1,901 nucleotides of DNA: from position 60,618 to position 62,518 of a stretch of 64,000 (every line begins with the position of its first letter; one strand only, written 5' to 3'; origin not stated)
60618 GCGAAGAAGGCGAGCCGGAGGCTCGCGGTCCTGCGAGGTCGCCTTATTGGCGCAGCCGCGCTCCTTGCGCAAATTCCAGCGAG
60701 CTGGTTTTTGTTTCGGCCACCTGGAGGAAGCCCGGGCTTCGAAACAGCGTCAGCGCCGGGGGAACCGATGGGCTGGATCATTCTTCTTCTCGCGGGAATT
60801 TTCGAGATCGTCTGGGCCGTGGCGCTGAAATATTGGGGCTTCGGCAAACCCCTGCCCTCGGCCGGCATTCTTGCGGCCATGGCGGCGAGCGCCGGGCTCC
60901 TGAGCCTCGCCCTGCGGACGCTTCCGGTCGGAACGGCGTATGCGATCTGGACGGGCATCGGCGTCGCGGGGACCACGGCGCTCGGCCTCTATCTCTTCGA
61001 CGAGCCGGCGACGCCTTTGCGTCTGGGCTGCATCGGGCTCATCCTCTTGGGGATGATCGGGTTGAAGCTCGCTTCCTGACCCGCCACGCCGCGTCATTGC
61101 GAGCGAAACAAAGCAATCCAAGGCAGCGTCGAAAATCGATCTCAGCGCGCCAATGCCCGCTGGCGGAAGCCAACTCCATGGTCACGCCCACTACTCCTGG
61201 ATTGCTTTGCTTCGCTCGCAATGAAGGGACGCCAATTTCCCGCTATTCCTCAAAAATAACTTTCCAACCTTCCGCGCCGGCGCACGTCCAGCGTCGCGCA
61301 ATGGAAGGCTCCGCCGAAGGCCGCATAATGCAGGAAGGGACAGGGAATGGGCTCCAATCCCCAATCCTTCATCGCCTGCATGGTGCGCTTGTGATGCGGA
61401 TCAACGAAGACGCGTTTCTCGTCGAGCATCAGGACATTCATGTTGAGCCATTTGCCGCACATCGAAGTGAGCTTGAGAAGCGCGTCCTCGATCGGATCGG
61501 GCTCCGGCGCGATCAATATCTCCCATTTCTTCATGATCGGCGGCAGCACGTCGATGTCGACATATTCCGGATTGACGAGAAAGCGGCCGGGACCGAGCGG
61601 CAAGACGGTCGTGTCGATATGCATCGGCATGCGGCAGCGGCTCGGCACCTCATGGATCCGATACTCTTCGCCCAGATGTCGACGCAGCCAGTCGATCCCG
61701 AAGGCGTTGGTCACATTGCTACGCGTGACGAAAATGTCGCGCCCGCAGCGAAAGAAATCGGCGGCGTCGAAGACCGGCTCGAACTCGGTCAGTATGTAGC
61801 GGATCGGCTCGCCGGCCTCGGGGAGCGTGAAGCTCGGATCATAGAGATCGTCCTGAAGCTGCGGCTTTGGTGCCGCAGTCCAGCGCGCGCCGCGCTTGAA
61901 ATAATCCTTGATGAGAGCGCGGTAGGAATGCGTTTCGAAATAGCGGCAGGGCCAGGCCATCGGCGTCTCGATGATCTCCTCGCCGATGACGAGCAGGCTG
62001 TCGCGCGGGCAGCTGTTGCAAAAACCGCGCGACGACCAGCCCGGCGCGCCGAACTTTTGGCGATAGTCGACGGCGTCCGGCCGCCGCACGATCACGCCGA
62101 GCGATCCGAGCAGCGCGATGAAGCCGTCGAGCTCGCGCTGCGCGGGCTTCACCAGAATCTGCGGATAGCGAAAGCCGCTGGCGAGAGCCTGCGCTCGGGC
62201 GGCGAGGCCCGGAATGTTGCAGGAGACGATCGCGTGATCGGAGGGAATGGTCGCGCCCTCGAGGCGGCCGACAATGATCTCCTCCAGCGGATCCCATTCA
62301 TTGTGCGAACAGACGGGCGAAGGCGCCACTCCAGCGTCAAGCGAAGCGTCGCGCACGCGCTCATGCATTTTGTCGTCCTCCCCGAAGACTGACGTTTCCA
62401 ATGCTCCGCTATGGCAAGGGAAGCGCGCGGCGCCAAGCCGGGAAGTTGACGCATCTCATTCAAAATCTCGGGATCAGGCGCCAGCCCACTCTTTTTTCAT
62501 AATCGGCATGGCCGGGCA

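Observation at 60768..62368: Stand-alone amidinotransferase convergent with a Gdx/SugE guanidinium exporter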

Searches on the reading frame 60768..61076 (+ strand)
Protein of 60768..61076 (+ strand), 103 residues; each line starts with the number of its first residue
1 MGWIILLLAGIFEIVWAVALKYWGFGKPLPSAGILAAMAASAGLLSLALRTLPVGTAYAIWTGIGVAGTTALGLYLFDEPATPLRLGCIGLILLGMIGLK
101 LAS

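Call 3: search_protein_families(library=pfam, proteins=[window:60768-61076:+], max_evalue=0.01)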
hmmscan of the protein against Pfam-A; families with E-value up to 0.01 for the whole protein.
seq(103 aa): 1 family
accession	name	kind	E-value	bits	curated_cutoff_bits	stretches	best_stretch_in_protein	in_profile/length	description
PF00893.25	Multi_Drug_Res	-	2.1e-24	86.3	23.7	1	1-92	1-93/93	Small Multidrug Resistance protein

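Call 4: search_protein_families(library=ncbifam, proteins=[window:60768-61076:+], max_evalue=0.01)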
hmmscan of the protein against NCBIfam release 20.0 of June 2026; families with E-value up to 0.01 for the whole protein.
seq(103 aa): 21 families
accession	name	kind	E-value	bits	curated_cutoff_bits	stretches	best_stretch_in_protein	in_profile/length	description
NF008512.1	PRK11431.1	equivalog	2.8e-31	107.9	126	1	1-103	1-104/104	quaternary ammonium compound efflux SMR transporter SugE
NF000280.1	SMR_efflux_smr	exception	7.6e-21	74.7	200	1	1-102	1-104/105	multidrug efflux SMR transporter Smr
NF051482.1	EbrB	exception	1.5e-15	57.7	160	1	2-99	3-101/105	SMR family multidrug efflux transporter EbrB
NF033137.0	SMR_qac_int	equivalog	3.3e-13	50.1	188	1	2-102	2-103/109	Qac family quaternary ammonium compound efflux SMR transporter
NF000278.1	SMR_qac_G2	exception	2.4e-12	47.2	220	1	3-101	4-103/110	quaternary ammonium compound efflux SMR transporter QacG2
NF033469.1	SMR_qac_bcrB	exception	2.7e-11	44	205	1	4-102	5-104/105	quaternary ammonium compound efflux SMR transporter BcrB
NF000276.2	SMR_qac_E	exception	8.7e-11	42.1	185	1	2-96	2-97/101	quaternary ammonium compound efflux SMR transporter QacE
NF000384.1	QacCGHJ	equivalog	1.8e-10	41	160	1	1-100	1-101/107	QacCGHJ group quaternary ammonium compound efflux SMR transporter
NF033136.1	SMR_qac_K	exception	2.2e-10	41.2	205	1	2-102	3-104/110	quaternary ammonium compound efflux SMR transporter QacK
NF000067.2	SMR_qac_FL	exception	4.4e-10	40.1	205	1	3-100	4-102/110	quaternary ammonium compound efflux SMR transporter QacL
NF000023.1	qac_SMR_C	exception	7.2e-10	38.9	200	1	1-101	1-102/107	quaternary ammonium compound efflux SMR transporter QacC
NF033470.1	SMR_qac_bcrC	exception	1.6e-09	38.2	225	1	2-98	3-100/114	quaternary ammonium compound efflux SMR transporter BcrC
NF000277.1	qac_SMR_G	exception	1.7e-09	38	200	1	3-100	3-101/107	quaternary ammonium compound efflux SMR transporter QacG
NF007934.1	PRK10650.1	equivalog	3.8e-09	37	103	1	5-102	11-109/109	multidrug/spermidine efflux SMR transporter subunit MdtI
NF012170.0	qac_SMR_J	exception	4.5e-09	36.6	210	1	1-100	1-101/107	quaternary ammonium compound efflux SMR transporter QacJ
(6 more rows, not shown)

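Call 7: search_solved_structures(query=window:60768-61076:+, max_evalue=1, show_alignments=3)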
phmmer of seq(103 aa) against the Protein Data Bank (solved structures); distinct sequences matched with E-value up to 1: 9.
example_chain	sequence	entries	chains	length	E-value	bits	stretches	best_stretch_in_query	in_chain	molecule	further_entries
6wk5_B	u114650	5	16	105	1.6e-26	95.7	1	1-102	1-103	Multidrug resistance protein, SMR family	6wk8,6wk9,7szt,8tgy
8vxu_A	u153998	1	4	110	5.7e-26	94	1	1-102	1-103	Multidrug resistance protein, SMR family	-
7mgx_A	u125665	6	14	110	3.8e-07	33.4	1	9-97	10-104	Multidrug transporter EmrE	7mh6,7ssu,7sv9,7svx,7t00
3b5d_A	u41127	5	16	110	2.1e-06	31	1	9-97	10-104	Multidrug transporter emrE | SMR family multidrug efflux protein EmrE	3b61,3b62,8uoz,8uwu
2i68_A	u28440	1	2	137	2.9e-06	30.6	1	9-96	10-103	Protein emrE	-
8uoz_B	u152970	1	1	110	3.5e-06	30.3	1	11-97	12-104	SMR family multidrug efflux protein EmrE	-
7jk8_A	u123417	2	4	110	3.5e-06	30.3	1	9-97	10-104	Multidrug SMR transporter | Multidrug transporter EmrE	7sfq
8uwu_A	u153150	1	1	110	3.7e-06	30.2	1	9-97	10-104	SMR family multidrug efflux protein EmrE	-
9d01_A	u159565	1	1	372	0.025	17.9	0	13-63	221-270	a-iTHR-201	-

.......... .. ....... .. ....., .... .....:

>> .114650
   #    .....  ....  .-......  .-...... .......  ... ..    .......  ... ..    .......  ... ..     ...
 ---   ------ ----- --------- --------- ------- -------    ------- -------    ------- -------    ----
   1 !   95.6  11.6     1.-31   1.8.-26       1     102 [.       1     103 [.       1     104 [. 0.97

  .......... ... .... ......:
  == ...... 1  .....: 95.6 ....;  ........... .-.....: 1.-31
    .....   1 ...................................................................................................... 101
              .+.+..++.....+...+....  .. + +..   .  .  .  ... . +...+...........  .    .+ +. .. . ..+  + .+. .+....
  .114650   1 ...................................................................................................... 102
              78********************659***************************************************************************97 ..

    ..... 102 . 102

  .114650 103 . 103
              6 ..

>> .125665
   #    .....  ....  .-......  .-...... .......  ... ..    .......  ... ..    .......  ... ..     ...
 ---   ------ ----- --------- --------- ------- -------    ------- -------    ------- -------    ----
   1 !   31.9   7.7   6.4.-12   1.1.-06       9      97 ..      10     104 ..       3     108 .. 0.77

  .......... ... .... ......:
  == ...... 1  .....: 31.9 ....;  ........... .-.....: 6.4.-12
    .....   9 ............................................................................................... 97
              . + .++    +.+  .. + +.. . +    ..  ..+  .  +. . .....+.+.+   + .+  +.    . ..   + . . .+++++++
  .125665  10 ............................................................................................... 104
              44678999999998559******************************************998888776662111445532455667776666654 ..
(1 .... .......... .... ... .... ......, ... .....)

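Call 25: find_related_loci(query=window:60768-61076:+, collection=genome_contigs, flank=3000)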
Query seq(103 aa) (103 aa) in genome_contigs; peptide patterns used: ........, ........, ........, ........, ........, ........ (x = any residue, [..] = any of these).
600 stretches matched a pattern (row limit reached: there are more); 323 encode a relative of the query (tblastn E <= 1e-3); the best 80 are kept; 80 distinct loci.
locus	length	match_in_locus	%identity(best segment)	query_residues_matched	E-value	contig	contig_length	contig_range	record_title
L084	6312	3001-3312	64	1-103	8e-36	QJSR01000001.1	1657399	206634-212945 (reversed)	Rhizobium sp. PP-CC-3A-592 Ga0191663_101, whole genome shotgun sequence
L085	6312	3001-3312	63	1-103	2e-35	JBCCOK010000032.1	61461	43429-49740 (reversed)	MAG: Pseudomonadota bacterium isolate P01_D01_bin.101 k141_1017505_length_61461_cov_12.0036, whole genome shotgun sequen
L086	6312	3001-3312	63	1-103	3e-35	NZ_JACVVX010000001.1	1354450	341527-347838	Oryzicola mucosus strain ROOL2 contig1, whole genome shotgun sequence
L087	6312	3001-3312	63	1-103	1e-34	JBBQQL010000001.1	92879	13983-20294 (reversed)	MAG: Lysobacterales bacterium isolate Co_metawrap_1578 Cmw_1578_k141_25619654_length_92879_cov_13.3813, whole genome sho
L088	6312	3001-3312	59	1-103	4e-34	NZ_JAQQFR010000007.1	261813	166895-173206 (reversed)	Herbaspirillum rhizosphaerae strain RL21-008-BIB-B 7, whole genome shotgun sequence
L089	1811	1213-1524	64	1-103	8e-34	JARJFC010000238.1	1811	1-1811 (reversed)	Leptospira sp. 96542 NODE_238_length_1811_cov_19.469715, whole genome shotgun sequence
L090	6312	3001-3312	60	1-103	1e-33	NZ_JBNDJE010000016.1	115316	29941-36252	Massilia sp. UYP11 Ga0504880_16, whole genome shotgun sequence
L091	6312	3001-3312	62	1-103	5e-33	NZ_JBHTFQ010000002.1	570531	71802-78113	Plastorhodobacter daqingensis strain CGMCC 1.12750 spades_K_25_97_2, whole genome shotgun sequence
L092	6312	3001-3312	60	1-103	5e-33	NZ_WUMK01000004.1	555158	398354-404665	Shinella kummerowiae strain CCBAU 25048 4, whole genome shotgun sequence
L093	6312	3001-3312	62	1-103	4e-33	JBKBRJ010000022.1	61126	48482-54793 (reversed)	MAG: Mesorhizobium sp. isolate 21H_026.bin.52 NODE_624_length_61126_cov_3.183313, whole genome shotgun sequence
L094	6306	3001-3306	63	1-101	4e-33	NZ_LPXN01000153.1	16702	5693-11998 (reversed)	Oceanibaculum pacificum strain MCCC 1A02656 contig73, whole genome shotgun sequence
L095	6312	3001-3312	62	1-103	8e-33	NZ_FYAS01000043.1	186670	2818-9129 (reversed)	Bosea sp. CS1GBMeth4, whole genome shotgun sequence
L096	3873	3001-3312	61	1-103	6e-33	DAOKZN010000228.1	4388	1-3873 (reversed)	MAG TPA_asm: Mesorhizobium sp. isolate AMR_MDS_0051 NODE_7741_length_4388_cov_8.870759, whole genome shotgun sequence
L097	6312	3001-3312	61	1-103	7e-32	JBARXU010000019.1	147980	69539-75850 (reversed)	MAG: Mesorhizobium sp. isolate MFD12220_ilm_asm_bin8 k127_55112, whole genome shotgun sequence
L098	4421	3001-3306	62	1-101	4e-32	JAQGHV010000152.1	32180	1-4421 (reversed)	MAG: Rhodospirillales bacterium isolate RYN_442 scaffold_1885310, whole genome shotgun sequence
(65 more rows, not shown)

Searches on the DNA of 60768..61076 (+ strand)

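Call 27: search_rna_families(sources=[L084, L085, L086, L087, L088, L090, L091, L092, L093, L094, L095, L097, L099, L125, L126, L153, L161, L144, L137, L143], threshold=gathering)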
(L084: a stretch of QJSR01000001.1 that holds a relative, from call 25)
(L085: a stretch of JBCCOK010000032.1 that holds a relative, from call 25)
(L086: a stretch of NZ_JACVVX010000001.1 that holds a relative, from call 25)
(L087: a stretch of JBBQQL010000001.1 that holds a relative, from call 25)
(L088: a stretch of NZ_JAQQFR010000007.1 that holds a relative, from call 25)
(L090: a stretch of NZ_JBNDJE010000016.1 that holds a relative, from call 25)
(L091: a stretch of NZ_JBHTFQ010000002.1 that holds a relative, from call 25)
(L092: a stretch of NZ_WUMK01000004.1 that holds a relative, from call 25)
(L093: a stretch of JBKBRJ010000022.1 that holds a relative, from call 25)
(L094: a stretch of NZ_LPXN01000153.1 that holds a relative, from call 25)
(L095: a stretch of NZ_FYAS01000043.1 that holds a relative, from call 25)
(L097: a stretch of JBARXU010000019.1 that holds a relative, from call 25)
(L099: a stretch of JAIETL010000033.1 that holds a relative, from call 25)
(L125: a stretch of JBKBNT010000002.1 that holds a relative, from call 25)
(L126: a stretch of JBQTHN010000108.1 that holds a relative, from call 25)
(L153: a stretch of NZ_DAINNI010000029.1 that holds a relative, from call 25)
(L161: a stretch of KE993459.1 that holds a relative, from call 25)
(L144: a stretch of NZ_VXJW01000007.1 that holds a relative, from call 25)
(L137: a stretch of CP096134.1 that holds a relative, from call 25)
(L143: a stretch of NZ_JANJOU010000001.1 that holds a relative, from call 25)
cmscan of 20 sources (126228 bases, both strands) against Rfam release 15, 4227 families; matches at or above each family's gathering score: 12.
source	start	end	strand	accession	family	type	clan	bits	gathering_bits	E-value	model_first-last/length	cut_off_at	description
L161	2808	2907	+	RF00442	Guanidine-I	Cis-reg; riboswitch;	-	92.9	63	3.2e-15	1-107/107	no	Guanidine-I riboswitch aptamer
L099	5718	5792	-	RF00005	tRNA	Gene; tRNA;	CL00001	61.5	29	1.3e-10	1-71/71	no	tRNA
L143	2930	2978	+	RF01068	Guanidine-II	Cis-reg; riboswitch;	-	46.2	32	1.1e-05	1-48/48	no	Guanidine-II riboswitch aptamer (mini-ykkC)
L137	2916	2960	+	RF01068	Guanidine-II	Cis-reg; riboswitch;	-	46.1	32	1.1e-05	1-48/48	no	Guanidine-II riboswitch aptamer (mini-ykkC)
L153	2932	2980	+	RF01068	Guanidine-II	Cis-reg; riboswitch;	-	45.2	32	1.9e-05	1-48/48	no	Guanidine-II riboswitch aptamer (mini-ykkC)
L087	2935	2979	+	RF01068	Guanidine-II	Cis-reg; riboswitch;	-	44.9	32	2.2e-05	1-48/48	no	Guanidine-II riboswitch aptamer (mini-ykkC)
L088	2935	2979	+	RF01068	Guanidine-II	Cis-reg; riboswitch;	-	43.9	32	3.8e-05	1-48/48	no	Guanidine-II riboswitch aptamer (mini-ykkC)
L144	2935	2979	+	RF01068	Guanidine-II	Cis-reg; riboswitch;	-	41.8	32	0.00012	1-48/48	no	Guanidine-II riboswitch aptamer (mini-ykkC)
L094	2910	2959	+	RF01068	Guanidine-II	Cis-reg; riboswitch;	-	41.7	32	0.00013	1-48/48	no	Guanidine-II riboswitch aptamer (mini-ykkC)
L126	2934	2982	+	RF01068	Guanidine-II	Cis-reg; riboswitch;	-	40.5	32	0.00025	1-48/48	no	Guanidine-II riboswitch aptamer (mini-ykkC)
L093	2933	2979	+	RF01068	Guanidine-II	Cis-reg; riboswitch;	-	38.5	32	0.00078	1-48/48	no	Guanidine-II riboswitch aptamer (mini-ykkC)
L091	2932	2978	+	RF01068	Guanidine-II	Cis-reg; riboswitch;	-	35.7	32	0.0037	1-48/48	no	Guanidine-II riboswitch aptamer (mini-ykkC)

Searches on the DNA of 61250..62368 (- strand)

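Call 24: search_rna_families(sources=[L011, L017, L022, L034, L037, L039, L040, L041, L042, L045, L054], threshold=gathering)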
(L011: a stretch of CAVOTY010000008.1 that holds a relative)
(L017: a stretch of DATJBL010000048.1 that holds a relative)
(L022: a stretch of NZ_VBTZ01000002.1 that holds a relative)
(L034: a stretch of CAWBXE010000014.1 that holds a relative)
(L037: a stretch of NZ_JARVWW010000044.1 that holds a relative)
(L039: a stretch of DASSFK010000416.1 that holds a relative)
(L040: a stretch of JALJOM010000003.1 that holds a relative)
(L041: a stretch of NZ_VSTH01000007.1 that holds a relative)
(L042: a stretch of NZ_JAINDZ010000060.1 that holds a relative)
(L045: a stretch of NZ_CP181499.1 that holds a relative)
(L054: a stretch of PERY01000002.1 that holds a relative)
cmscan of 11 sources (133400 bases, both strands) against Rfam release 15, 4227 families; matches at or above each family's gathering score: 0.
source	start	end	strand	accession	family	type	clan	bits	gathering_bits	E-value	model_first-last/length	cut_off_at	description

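Call 74: search_rna_families(sources=[L177, L179, L180, L198, L202, L204], threshold=evalue, max_evalue=1, show_alignments=4)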
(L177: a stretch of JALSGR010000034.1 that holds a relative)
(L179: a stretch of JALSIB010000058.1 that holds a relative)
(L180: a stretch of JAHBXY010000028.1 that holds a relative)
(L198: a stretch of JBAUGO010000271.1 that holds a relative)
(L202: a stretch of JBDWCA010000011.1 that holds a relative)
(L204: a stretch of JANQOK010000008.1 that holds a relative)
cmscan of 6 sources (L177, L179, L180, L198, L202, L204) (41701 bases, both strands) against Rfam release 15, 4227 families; matches with E-value up to 1: 0.
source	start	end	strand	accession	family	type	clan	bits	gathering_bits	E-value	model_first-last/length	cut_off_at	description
